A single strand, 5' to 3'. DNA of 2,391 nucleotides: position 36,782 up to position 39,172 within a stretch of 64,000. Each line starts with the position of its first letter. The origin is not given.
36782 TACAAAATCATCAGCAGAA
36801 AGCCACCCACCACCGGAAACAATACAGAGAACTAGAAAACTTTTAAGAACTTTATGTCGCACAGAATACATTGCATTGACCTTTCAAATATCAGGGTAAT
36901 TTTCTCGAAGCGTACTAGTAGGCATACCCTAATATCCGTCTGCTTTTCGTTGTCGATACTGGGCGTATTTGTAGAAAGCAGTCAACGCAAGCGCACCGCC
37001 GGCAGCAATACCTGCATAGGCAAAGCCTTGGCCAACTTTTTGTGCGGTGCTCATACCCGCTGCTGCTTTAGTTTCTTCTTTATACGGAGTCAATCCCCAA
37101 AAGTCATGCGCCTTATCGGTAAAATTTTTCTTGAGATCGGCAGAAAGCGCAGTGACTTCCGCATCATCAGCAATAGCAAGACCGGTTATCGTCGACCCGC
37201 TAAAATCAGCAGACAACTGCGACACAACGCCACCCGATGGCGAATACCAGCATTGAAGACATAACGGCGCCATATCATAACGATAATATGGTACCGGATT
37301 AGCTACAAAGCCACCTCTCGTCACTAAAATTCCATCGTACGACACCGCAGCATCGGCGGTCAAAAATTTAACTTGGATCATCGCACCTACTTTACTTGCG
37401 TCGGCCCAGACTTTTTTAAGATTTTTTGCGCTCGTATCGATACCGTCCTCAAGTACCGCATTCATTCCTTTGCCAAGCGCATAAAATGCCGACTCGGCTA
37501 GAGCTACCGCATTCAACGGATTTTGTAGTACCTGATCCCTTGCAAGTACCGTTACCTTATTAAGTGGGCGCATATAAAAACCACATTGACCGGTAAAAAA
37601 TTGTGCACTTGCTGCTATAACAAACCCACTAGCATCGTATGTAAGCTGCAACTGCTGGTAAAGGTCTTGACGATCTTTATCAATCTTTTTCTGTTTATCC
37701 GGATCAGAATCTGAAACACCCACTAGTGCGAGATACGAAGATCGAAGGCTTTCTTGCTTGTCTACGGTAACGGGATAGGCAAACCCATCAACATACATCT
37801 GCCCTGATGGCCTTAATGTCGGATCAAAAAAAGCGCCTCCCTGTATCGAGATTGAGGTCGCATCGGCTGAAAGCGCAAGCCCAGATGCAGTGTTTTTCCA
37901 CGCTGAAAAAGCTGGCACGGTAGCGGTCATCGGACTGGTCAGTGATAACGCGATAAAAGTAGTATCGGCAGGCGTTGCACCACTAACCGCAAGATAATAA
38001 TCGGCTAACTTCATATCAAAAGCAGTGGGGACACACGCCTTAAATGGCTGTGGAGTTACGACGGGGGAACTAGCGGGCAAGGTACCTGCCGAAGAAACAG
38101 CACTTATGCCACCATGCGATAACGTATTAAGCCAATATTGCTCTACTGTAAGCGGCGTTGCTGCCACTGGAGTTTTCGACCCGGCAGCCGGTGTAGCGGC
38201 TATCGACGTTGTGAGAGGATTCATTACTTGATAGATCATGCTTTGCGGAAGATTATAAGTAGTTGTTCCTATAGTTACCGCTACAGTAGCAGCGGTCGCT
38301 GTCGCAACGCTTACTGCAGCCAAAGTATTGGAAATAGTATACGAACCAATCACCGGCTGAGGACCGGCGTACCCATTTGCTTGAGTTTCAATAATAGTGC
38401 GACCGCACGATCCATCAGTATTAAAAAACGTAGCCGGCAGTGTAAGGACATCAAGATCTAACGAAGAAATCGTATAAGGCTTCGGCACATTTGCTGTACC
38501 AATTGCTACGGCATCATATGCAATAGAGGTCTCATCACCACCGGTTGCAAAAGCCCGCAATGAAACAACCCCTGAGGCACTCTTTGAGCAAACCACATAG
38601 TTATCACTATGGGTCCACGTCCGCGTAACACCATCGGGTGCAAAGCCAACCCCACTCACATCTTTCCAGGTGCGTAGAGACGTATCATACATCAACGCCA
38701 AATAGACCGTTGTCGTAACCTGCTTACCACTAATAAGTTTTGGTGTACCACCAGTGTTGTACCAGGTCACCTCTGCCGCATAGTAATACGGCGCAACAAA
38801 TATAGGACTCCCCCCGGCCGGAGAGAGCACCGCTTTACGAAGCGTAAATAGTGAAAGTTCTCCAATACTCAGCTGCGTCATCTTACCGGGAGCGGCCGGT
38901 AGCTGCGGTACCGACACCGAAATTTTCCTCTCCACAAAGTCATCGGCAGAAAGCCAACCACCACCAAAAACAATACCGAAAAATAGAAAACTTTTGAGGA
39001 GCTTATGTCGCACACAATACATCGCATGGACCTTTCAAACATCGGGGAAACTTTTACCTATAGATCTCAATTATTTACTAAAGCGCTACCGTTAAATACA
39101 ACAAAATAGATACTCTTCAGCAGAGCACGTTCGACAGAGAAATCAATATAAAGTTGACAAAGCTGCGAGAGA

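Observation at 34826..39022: Tandem pair of about 690-aa signal-peptide / C-terminal-anchor proteins with a mosaic identity pattern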

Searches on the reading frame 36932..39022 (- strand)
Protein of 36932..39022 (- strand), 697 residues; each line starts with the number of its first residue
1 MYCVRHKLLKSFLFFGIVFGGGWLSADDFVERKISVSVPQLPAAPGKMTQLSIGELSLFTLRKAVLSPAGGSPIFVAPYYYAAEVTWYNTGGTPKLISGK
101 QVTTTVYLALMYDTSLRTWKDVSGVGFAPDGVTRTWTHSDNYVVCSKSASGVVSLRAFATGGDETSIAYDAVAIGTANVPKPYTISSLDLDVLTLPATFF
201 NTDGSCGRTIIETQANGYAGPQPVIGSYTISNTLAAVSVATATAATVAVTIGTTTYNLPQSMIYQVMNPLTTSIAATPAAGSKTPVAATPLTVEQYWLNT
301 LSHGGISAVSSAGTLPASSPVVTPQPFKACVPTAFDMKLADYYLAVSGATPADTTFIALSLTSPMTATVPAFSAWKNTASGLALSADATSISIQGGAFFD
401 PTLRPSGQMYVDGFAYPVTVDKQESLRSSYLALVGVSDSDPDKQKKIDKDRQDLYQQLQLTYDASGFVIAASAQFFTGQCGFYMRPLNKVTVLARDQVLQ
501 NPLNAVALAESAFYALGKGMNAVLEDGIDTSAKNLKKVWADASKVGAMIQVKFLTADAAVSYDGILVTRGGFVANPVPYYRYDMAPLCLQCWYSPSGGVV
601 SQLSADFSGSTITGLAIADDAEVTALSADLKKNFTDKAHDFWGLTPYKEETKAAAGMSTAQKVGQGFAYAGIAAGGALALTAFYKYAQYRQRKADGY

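Call 4: search_protein_families(library=pfam, proteins=[window:36932-39022:-], max_evalue=1)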
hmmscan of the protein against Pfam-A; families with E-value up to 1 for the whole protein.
window:36932-39022:- (697 aa): 1 family
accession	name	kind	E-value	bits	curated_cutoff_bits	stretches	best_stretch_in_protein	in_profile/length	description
PF11480.13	ImmE5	-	0.11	13.3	25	0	393-438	25-68/82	Colicin-E5 Imm protein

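Call 5: search_protein_families(library=ncbifam, proteins=[window:36932-39022:-], max_evalue=1)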
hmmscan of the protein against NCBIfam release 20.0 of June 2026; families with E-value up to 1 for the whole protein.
window:36932-39022:- (697 aa): 1 family
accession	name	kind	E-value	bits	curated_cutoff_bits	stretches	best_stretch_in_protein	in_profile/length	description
NF006502.0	PRK08937.3-2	equivalog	0.13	11.7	259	1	420-464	214-260/275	adenylosuccinate lyase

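Call 9: find_homologous_proteins(query=window:36932-39022:-, max_evalue=0.001)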
Query window:36932-39022:- (697 aa): 2 proteins with E <= 0.001 among 8000 candidates.
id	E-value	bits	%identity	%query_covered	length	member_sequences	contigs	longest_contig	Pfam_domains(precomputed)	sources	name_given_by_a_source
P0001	0.0e+0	1544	100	100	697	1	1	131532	-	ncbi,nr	ncbi:MAG: hypothetical protein QG604_750 [Candidatus Dependentiae bacterium]|nr:hypothetical protein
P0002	1.4e-288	977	69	100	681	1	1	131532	-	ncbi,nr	ncbi:MAG: hypothetical protein QG604_749 [Candidatus Dependentiae bacterium]|nr:hypothetical protein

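Call 17: predict_structure(alignment_id=A1)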
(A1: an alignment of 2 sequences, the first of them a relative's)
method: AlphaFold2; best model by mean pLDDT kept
length: 697 residues; sequences in the alignment: 2
mean_pLDDT: 27.8   pTM: 0.19
mean pLDDT of the five models: 27.8, 27.2, 24.3, 23.8, 23.6
residues with pLDDT >= 90: 0; 70-90: 0; 50-70: 0; < 50: 697
segments of 3 or more residues with pLDDT < 50: 1-697
pLDDT, mean of each block of 10 residues (from residue 1): 26 29 33 32 32 31 30 24 24 27 27 32 29 28 28 28 24 23 20 21 22 22 21 25 32 33 27 32 34 30 25 29 24 24 23 21 22 27 27 26 30 30 31 31 43 36 26 24 25 27 30 29 25 25 26 25 25 23 24 24 24 25 34 39 33 34 35 28 34 30
secondary structure, 60 per line:
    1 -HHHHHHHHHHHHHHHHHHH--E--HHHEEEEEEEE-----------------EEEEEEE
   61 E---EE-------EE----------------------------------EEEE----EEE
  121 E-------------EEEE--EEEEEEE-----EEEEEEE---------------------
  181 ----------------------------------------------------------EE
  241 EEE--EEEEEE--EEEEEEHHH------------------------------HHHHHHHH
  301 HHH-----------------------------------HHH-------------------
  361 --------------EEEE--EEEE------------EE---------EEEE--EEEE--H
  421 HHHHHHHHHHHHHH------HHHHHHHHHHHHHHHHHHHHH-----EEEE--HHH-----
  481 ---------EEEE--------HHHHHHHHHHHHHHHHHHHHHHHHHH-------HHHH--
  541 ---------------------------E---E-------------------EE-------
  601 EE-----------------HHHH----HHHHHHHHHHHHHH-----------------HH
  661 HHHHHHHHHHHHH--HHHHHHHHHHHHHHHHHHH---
elements in order (helices of 4 or more, strands of 3 or more residues): H2-20 E29-36 E54-61 E110-113 E118-121 E135-138 E141-147 E153-159 E239-243 E246-251 E254-259 H293-303 E375-378 E381-384 E408-411 E414-417 H420-434 H441-461 E467-470 E490-493 H502-527 H535-538 H620-623 H628-641 H659-673 H676-694

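Call 21: search_protein_representatives(alignment_id=A1)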
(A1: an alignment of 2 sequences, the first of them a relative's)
Query: 2 sequences, 718 profile positions. Proteins with E-value up to 0.001 (for the whole library): 10; up to 1e-10: 7; up to 1e-30: 5. The best 10 are listed.
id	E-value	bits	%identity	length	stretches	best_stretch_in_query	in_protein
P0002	0.0e+00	1480.2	-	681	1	1-718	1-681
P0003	2.9e-90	320.1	-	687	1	9-707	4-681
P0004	5.1e-59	216.8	-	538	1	49-545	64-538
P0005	1.6e-37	145.8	-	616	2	49-420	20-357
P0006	1.9e-33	132.3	-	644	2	46-396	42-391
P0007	5.5e-29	117.6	-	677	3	52-324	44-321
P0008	4.3e-25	104.7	-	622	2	34-350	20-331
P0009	2.5e-10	55.9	-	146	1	551-712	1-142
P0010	2.8e-06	42.5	-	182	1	458-650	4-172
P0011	1.3e-04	37.0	-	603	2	467-506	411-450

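Call 25: find_homologous_proteins(query=A2, max_evalue=0.001)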
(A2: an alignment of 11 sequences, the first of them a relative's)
Query A2 (11 sequences) (697 aa, profile of the alignment): 2 proteins with E <= 0.001 among 8000 candidates.
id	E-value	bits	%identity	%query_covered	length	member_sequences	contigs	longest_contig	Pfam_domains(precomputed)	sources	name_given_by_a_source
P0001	1.8e-229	782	100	100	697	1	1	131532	-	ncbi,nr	ncbi:MAG: hypothetical protein QG604_750 [Candidatus Dependentiae bacterium]|nr:hypothetical protein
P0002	2.1e-217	742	69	100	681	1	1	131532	-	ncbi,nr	ncbi:MAG: hypothetical protein QG604_749 [Candidatus Dependentiae bacterium]|nr:hypothetical protein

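Call 26: list_cluster_members(proteins=[P0003, P0004, P0005, P0006, P0007, P0008, P0009, P0010, P0011])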
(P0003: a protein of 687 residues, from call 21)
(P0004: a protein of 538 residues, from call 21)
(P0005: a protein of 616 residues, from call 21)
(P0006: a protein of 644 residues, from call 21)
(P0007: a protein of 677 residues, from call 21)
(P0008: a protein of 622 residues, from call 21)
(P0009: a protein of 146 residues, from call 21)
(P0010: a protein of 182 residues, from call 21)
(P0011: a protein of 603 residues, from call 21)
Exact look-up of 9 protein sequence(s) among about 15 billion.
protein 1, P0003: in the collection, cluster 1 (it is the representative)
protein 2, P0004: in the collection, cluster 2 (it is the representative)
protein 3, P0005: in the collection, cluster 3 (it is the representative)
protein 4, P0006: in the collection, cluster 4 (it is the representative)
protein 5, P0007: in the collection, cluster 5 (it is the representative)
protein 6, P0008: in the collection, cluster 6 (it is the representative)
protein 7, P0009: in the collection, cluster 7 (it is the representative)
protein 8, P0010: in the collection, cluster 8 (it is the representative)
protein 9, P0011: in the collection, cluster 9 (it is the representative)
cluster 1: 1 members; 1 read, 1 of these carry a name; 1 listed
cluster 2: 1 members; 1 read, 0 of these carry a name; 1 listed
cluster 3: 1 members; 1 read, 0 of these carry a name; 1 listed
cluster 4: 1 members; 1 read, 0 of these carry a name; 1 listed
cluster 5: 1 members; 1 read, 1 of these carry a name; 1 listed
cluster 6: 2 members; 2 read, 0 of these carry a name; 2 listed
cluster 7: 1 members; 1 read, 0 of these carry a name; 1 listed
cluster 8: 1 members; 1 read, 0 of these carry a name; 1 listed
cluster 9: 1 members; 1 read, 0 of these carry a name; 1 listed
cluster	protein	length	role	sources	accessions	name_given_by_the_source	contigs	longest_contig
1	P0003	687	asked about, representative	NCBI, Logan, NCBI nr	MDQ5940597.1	MAG: hypothetical protein QG632_323 [Candidatus Dependentiae bacterium] | hypothetical protein [Candidatus Dependentiae bacterium]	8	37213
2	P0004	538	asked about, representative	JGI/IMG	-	-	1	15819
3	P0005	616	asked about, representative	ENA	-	-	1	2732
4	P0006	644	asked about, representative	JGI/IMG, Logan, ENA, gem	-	-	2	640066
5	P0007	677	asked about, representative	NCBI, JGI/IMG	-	hypothetical protein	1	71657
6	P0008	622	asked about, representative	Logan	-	-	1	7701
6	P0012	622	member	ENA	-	-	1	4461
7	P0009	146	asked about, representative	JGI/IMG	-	-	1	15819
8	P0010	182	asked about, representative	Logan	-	-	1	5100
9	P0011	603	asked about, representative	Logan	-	-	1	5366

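Call 27: find_encoding_contigs(protein=P0003, flank=10000, max_places=4)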
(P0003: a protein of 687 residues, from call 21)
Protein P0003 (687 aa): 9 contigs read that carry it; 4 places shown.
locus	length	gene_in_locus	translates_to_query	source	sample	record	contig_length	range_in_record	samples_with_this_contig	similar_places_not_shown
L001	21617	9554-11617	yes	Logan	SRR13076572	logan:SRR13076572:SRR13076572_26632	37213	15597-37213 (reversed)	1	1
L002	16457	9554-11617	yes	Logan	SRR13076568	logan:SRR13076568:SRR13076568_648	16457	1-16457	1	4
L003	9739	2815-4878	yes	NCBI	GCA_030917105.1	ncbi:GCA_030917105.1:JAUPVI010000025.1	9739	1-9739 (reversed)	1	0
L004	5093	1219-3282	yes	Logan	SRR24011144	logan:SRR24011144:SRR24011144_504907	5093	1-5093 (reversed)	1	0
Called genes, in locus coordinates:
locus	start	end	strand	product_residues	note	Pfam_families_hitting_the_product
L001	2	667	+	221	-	?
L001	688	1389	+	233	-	-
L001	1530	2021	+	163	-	-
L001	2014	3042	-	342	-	PF04392:ABC_sub_bind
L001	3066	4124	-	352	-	PF04392:ABC_sub_bind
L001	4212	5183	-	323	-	PF04392:ABC_sub_bind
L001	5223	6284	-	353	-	-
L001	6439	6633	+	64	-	-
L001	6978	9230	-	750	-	PF01751:Toprim, PF01131:Topoisom_bac, PF01396:Zn_ribbon_Top1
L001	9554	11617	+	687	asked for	-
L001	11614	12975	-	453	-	PF00474:SSF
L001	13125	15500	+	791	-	-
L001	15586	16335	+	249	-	-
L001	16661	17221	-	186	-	-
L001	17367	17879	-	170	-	-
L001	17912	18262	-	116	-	PF21173:DksA-like_N, PF01258:zf-dskA_traR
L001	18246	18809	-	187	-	PF00383:dCMP_cyt_deam_1, PF14437:MafB19-deam, PF14439:Bd3614-deam (faint)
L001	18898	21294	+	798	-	PF02518:HATPase_c, PF00204:DNA_gyraseB, PF01751:Toprim, PF00986:DNA_gyraseB_C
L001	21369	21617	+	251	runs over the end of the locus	-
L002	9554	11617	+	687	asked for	-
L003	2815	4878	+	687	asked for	-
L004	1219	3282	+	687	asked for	-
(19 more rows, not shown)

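Call 28: find_encoding_contigs(protein=P0004, flank=10000, max_places=2)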
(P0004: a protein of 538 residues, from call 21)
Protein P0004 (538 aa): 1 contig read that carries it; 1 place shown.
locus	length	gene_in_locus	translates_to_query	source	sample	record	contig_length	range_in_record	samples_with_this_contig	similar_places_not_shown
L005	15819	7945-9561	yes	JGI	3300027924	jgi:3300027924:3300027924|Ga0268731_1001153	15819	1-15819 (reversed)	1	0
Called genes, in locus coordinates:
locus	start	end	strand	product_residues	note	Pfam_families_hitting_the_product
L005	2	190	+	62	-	?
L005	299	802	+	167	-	-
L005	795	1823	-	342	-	PF04392:ABC_sub_bind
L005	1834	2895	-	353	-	PF04392:ABC_sub_bind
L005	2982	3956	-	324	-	PF04392:ABC_sub_bind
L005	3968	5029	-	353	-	-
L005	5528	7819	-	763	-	PF01751:Toprim, PF01131:Topoisom_bac, PF01396:Zn_ribbon_Top1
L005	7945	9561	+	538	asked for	-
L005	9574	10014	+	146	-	-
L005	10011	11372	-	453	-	PF00474:SSF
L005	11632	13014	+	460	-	-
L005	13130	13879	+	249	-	-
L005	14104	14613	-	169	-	-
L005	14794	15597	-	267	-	-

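Call 29: find_encoding_contigs(protein=P0006, flank=10000, max_places=2)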
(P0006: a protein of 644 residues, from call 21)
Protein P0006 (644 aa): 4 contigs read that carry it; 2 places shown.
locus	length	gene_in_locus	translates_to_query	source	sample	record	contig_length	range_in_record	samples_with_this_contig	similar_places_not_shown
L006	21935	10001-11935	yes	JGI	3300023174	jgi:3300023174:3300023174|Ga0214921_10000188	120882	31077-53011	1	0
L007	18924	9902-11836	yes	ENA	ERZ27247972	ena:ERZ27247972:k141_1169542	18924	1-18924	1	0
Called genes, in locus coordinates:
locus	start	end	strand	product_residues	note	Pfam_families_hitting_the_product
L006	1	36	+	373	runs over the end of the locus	-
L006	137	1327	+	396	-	PF07690:MFS_1, PF00083:Sugar_tr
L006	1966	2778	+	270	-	PF02661:Fic, PF03297:Ribosomal_S25 (weak)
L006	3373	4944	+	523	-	-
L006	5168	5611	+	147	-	-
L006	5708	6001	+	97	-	-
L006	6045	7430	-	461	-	-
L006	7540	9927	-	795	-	PF01751:Toprim, PF01131:Topoisom_bac, PF01396:Zn_ribbon_Top1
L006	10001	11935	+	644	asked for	-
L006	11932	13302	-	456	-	PF00474:SSF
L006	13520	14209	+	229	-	-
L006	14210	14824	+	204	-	-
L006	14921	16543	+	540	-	-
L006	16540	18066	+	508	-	PF00004:AAA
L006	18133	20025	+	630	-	PF00004:AAA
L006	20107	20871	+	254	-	-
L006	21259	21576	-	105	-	PF21173:DksA-like_N (weak), PF01258:zf-dskA_traR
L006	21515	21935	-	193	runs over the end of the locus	PF00383:dCMP_cyt_deam_1, PF14437:MafB19-deam, PF14439:Bd3614-deam (weak)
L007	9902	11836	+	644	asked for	-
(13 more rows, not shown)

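Call 30: find_encoding_contigs(protein=P0007, flank=10000, max_places=2)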
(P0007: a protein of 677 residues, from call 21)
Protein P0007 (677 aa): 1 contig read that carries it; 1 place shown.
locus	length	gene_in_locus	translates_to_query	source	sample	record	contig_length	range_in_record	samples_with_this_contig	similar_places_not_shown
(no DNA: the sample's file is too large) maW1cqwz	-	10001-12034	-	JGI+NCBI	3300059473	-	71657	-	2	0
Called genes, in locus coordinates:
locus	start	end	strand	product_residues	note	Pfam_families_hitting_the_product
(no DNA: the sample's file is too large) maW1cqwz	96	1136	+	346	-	-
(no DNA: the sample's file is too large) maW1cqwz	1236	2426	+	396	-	PF07690:MFS_1, PF00083:Sugar_tr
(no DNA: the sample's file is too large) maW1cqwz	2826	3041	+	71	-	-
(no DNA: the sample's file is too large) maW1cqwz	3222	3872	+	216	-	PF02661:Fic, PF03297:Ribosomal_S25 (weak), PF13412:HTH_24 (faint)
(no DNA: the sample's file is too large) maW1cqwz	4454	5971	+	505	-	-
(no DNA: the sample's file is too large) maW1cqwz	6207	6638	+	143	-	-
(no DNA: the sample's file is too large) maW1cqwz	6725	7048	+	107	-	-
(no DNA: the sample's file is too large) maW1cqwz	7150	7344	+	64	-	-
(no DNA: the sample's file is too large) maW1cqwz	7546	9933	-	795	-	PF01751:Toprim, PF01131:Topoisom_bac, PF01396:Zn_ribbon_Top1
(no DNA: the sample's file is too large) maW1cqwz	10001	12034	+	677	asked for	-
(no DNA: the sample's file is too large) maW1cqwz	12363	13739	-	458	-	PF00474:SSF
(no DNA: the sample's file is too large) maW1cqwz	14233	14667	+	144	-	-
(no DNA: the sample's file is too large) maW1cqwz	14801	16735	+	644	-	PF00004:AAA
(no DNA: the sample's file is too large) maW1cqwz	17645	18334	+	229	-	-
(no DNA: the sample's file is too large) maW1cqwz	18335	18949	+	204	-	-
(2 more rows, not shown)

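Call 33: search_solved_structures(query=A2, max_evalue=10)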
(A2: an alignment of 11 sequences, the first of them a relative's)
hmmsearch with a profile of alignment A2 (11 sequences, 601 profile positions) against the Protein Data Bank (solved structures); distinct sequences matched with E-value up to 10: 1.
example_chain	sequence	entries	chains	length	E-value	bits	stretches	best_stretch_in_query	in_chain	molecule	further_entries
7vrx_A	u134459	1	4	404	1.3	10.9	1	39-90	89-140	Aminotransferase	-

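Call 34: search_protein_families(library=pfam, alignment_id=A2, max_evalue=1)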
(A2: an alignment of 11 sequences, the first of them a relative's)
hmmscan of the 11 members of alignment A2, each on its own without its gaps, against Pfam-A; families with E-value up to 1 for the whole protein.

A. member 1, P0001 (697 aa): 1 family
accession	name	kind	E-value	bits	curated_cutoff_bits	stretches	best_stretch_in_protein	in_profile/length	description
PF11480.13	ImmE5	-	0.11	13.3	25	0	393-438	25-68/82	Colicin-E5 Imm protein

B. families by the number of members that match (of 11 scanned): 2 families
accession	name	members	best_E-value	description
PF11480.13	ImmE5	1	0.11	Colicin-E5 Imm protein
PF23987.1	Phage_holin_10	1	0.46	Bacteriophage holin Pam3 gp28 family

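Call 35: search_protein_families(library=phrogs, alignment_id=A2, max_evalue=0.1)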
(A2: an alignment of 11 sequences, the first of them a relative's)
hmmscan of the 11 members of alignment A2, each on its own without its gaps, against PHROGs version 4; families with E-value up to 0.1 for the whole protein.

A. member 1, P0001 (697 aa): 0 families

B. families by the number of members that match (of 11 scanned): 0 families

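Call 38: find_related_loci(query=A3, collection=genome_contigs, flank=6000)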
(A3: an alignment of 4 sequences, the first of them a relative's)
Query A3 (697 aa) in genome_contigs; peptide patterns used: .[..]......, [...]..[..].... (x = any residue, [..] = any of these).
48 stretches matched a pattern; 1 encode a relative of the query (tblastn E <= 1e-3); 1 distinct loci.
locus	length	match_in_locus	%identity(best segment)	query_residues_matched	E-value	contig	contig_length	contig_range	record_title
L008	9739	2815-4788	35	1-662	5e-93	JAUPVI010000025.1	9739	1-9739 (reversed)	MAG: Candidatus Dependentiae bacterium isolate erpe_2018_sw_30hr_WHONDRS-SW48-000095_A_bin.46 scaffold_2013, whole genom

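Call 39: predict_structure(alignment_id=A2)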
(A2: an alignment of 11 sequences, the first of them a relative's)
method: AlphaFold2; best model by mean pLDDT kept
length: 697 residues; sequences in the alignment: 11
mean_pLDDT: 70.6   pTM: 0.67
mean pLDDT of the five models: 70.6, 67.0, 66.9, 65.7, 65.1
residues with pLDDT >= 90: 56; 70-90: 374; 50-70: 132; < 50: 135
segments of 3 or more residues with pLDDT < 50: 1-11, 13-27, 162-178, 270-286, 309-319, 515-519, 529-540, 646-687
pLDDT, mean of each block of 10 residues (from residue 1): 40 42 43 86 67 89 72 79 83 77 84 84 81 71 69 77 44 46 82 80 62 62 74 89 86 89 75 39 48 79 57 43 66 83 84 84 72 74 86 82 73 76 83 83 89 85 82 74 74 81 75 53 63 44 67 89 86 64 75 86 86 88 86 86 53 40 35 36 45 49
secondary structure, 60 per line:
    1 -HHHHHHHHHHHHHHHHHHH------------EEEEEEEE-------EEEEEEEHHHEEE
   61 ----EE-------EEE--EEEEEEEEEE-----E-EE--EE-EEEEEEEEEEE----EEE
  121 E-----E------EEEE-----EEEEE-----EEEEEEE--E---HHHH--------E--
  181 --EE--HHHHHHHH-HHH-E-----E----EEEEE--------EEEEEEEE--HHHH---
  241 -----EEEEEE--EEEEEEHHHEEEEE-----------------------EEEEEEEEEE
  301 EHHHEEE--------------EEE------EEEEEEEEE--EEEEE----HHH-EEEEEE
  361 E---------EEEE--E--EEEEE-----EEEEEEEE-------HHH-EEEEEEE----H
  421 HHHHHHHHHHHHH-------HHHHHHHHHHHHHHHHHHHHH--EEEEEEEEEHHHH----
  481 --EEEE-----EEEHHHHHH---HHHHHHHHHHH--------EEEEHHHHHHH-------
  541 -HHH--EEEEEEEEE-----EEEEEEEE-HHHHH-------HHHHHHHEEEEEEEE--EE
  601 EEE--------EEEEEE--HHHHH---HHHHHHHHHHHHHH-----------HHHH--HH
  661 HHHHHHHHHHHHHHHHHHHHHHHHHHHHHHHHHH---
elements in order (helices of 4 or more, strands of 3 or more residues): H2-20 E33-40 E48-54 E58-60 E74-76 E79-88 E103-113 E118-121 E134-137 E143-147 E153-159 H166-169 H187-194 E211-215 E224-231 H234-237 E246-251 E254-259 E263-267 E291-301 E305-307 E322-324 E331-339 E342-346 E355-361 E371-374 E380-384 E390-397 E409-415 H420-433 H441-461 E464-472 H473-476 E483-486 E492-494 H495-500 H504-514 E523-526 H527-533 E547-555 E561-568 H570-574 H582-588 E589-596 E599-603 E612-617 H620-624 H628-641 H653-656 H659-694
